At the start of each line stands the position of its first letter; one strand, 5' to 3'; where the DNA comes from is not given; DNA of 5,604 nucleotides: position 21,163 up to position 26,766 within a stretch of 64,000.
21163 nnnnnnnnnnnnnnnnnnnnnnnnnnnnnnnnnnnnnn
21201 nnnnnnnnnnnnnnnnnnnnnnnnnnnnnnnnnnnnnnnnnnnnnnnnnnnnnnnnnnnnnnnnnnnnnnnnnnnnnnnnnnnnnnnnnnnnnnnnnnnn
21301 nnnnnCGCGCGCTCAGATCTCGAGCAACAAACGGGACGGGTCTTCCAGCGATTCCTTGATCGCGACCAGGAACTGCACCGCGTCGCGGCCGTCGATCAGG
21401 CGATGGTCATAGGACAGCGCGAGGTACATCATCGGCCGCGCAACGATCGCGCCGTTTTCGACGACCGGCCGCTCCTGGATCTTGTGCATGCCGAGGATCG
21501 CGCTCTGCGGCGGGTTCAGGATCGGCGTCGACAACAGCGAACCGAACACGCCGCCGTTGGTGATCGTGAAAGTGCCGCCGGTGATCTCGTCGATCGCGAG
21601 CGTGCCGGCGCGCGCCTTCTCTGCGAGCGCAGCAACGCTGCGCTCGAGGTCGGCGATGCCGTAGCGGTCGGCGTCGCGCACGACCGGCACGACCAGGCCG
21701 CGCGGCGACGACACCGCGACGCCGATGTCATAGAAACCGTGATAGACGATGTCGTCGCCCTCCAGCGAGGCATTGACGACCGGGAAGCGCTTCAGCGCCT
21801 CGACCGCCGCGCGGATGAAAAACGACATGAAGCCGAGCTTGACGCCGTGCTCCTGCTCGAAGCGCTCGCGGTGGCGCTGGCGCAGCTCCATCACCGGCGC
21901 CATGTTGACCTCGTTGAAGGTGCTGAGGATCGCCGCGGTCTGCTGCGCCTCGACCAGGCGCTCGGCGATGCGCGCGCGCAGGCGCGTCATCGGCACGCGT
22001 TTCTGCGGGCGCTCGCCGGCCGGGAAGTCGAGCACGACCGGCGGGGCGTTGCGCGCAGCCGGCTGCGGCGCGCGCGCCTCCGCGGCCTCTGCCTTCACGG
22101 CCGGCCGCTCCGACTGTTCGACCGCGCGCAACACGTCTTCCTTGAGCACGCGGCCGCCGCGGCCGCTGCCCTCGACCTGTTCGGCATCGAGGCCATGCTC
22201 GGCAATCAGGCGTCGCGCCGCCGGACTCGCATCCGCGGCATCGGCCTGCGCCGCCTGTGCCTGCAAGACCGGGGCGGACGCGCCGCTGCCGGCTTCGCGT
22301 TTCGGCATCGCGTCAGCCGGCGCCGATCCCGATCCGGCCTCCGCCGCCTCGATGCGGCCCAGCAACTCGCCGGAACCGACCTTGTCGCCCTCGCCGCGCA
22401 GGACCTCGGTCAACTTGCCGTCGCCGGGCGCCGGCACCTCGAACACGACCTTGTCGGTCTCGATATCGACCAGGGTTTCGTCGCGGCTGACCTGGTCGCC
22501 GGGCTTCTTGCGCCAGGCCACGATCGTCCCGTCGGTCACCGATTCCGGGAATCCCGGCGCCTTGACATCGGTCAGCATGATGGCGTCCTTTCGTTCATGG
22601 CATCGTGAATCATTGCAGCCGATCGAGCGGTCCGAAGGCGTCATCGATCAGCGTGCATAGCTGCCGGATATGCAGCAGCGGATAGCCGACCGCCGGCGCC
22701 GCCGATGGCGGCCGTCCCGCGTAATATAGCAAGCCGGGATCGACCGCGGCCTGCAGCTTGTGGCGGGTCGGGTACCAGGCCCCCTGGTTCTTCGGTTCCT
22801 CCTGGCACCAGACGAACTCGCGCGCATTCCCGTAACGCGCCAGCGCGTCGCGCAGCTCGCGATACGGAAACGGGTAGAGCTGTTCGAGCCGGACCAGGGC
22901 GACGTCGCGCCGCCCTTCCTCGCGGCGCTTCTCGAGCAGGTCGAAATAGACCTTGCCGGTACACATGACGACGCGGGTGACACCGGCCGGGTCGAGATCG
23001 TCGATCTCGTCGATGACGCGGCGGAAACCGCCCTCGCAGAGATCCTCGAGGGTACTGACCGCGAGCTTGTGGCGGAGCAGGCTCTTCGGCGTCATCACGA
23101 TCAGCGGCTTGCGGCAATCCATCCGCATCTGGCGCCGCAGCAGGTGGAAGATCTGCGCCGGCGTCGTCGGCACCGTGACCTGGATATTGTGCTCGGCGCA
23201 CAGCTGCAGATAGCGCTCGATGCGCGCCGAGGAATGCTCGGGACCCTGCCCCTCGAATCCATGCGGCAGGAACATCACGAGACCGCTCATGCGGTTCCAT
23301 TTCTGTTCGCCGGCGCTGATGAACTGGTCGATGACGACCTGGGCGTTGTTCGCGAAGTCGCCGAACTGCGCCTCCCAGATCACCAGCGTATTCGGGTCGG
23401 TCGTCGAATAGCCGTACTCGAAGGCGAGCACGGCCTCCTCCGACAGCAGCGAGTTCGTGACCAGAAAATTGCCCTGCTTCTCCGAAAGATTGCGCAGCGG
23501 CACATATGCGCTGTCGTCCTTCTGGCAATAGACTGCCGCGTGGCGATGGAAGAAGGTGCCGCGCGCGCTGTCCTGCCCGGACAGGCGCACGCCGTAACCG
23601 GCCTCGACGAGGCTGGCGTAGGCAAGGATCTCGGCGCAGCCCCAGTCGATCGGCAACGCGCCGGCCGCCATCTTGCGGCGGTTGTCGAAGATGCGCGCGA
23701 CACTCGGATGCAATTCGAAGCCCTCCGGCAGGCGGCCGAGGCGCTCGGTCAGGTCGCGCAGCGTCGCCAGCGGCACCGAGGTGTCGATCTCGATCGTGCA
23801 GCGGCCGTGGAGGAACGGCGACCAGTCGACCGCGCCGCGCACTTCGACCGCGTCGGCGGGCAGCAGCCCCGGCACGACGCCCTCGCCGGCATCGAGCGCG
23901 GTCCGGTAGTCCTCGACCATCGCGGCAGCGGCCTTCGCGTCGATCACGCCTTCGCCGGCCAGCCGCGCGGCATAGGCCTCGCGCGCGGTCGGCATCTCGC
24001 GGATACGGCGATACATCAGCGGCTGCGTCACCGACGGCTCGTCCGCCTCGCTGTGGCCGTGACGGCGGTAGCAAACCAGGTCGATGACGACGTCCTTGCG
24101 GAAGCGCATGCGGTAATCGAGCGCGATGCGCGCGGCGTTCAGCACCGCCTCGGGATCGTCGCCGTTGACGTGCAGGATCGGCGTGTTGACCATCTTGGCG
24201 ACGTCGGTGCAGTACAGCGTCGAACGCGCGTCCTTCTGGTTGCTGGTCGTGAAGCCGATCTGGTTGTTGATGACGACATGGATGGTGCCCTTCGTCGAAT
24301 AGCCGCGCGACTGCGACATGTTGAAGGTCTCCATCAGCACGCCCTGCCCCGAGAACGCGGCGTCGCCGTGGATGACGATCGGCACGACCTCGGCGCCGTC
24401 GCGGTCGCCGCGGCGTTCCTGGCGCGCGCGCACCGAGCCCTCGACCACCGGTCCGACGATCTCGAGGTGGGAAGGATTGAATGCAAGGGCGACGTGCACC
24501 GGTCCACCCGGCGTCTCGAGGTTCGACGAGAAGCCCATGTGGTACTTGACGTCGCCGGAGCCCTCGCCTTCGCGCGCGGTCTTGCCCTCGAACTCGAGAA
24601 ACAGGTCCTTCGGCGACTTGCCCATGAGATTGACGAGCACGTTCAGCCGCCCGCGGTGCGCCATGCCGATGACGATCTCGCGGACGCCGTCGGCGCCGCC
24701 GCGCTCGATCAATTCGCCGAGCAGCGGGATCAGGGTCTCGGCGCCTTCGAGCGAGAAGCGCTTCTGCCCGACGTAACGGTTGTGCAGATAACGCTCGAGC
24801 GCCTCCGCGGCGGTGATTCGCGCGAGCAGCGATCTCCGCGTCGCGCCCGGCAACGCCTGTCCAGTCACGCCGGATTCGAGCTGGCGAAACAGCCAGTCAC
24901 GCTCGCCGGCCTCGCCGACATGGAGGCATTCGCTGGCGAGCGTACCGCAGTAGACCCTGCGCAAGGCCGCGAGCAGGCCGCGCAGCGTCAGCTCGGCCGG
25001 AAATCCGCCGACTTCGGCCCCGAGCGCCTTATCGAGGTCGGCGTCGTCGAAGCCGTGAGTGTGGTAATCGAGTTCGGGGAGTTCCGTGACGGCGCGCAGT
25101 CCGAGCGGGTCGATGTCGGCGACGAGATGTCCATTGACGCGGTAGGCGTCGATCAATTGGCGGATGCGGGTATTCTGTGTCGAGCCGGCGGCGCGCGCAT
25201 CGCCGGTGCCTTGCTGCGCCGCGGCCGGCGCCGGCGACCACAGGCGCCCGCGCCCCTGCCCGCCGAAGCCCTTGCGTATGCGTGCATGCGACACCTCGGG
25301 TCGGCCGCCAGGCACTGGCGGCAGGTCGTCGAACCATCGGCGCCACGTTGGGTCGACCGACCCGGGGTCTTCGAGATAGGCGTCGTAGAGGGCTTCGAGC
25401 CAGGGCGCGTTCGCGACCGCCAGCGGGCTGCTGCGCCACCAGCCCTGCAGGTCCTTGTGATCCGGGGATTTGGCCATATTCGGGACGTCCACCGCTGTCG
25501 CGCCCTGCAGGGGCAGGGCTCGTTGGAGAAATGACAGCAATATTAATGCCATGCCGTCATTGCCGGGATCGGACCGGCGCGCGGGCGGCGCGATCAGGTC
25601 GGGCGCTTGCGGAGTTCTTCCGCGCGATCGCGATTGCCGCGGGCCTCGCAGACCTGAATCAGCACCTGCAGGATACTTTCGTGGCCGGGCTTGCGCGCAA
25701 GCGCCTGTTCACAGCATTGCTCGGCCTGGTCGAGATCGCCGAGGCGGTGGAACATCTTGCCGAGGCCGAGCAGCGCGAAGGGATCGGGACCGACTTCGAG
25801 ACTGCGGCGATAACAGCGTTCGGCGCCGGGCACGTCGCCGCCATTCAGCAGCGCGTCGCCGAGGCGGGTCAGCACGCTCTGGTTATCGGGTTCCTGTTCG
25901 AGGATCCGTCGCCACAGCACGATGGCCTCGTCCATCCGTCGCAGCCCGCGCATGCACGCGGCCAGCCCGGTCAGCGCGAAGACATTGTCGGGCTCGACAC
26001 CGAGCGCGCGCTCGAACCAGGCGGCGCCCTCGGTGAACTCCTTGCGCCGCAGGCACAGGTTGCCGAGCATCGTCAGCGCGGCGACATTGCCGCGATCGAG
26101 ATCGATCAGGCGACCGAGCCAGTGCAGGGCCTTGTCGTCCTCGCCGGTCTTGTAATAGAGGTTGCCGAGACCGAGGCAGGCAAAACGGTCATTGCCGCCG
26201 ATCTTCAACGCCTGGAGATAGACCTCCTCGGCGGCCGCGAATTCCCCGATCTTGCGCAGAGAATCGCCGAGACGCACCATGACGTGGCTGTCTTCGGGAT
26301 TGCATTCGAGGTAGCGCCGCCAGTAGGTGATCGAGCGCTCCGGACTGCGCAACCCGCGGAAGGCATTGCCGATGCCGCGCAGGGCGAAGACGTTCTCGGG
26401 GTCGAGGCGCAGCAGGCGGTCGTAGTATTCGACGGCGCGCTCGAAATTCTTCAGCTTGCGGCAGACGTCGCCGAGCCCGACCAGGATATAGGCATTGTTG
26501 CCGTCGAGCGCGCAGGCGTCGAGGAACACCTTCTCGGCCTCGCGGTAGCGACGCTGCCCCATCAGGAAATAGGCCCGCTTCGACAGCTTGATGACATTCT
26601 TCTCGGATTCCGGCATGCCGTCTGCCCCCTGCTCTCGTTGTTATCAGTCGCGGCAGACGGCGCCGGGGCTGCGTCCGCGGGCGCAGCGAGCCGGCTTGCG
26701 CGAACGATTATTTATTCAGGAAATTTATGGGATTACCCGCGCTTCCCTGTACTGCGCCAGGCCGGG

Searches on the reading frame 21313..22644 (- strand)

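Call 86: search_protein_families(library=pfam, proteins=[window:21313-22644:-], max_evalue=0.00001)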
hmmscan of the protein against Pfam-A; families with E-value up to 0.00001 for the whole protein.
window:21313-22644:- (443 aa): 3 families
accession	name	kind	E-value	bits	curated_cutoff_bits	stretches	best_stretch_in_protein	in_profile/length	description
PF00198.28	2-oxoacid_dh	-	1.1e-84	284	23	1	213-441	3-232/232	2-oxoacid dehydrogenases acyltransferase (catalytic domain)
PF00364.28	Biotin_lipoyl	-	2.1e-17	63.2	22.1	1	26-98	2-73/73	Biotin-requiring enzyme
PF02817.22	E3_binding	-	8.3e-15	55.2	23.7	1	139-172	3-36/36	e3 binding domain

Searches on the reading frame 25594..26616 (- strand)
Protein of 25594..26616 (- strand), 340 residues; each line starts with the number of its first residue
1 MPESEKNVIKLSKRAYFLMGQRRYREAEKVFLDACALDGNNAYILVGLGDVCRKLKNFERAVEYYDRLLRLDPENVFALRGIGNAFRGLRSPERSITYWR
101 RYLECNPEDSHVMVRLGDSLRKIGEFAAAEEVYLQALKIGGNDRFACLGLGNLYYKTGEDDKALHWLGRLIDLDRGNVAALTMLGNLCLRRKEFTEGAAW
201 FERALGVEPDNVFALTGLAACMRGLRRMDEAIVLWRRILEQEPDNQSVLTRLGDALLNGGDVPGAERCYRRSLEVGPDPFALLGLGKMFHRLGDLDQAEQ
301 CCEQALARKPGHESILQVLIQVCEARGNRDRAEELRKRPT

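Call 86: search_protein_families(library=pfam, proteins=[window:25594-26616:-], max_evalue=0.00001)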
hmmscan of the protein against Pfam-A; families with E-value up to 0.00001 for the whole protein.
window:25594-26616:- (340 aa): 24 families
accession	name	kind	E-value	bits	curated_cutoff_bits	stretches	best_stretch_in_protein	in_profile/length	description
PF07719.23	TPR_2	-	2.9e-48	158.4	27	1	42-75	1-34/34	Tetratricopeptide repeat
PF00515.34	TPR_1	-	7.1e-45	149.5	27.8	2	281-311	3-33/34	Tetratricopeptide repeat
PF13432.12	TPR_16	-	2.1e-38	130.8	32.7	4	251-312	2-64/65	Tetratricopeptide repeat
PF13428.12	TPR_14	-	4.4e-37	123.1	23.5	0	281-321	3-43/44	Tetratricopeptide repeat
PF14559.12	TPR_19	-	5.2e-32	110.4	25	0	227-278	6-57/68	Tetratricopeptide repeat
PF13181.12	TPR_8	-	6e-32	107.5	25.7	0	44-75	3-34/34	Tetratricopeptide repeat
PF13176.12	TPR_7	-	9.4e-30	100.6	27.9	0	281-312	1-34/36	Tetratricopeptide repeat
PF13431.12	TPR_17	-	2.9e-26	89.9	24.4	0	99-131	2-34/34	Tetratricopeptide repeat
PF13424.12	TPR_12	-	1.7e-25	89.4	30.1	0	11-72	6-75/77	Tetratricopeptide repeat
PF13414.12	TPR_11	-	1.1e-23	83.1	26.8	0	49-86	1-38/42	TPR repeat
PF13174.12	TPR_6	-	7.3e-18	64.4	26.3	0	214-244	2-32/33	Tetratricopeptide repeat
PF13374.12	TPR_10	-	2.3e-14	53.3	27.5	0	282-308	5-31/42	Tetratricopeptide repeat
PF25064.1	ARM_TT21_5th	-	2.2e-13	50.9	27.8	0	180-230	3-53/117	TT21 fifth ARM repeats domain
PF23914.1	TPR_CcmH_CycH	-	2.4e-12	47.4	42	0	183-274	55-149/158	Cytochrome c-type biogenesis protein H TPR domain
PF12895.13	ANAPC3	-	2e-09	38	27.2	0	146-203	26-81/82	Anaphase-promoting complex, cyclosome, subunit 3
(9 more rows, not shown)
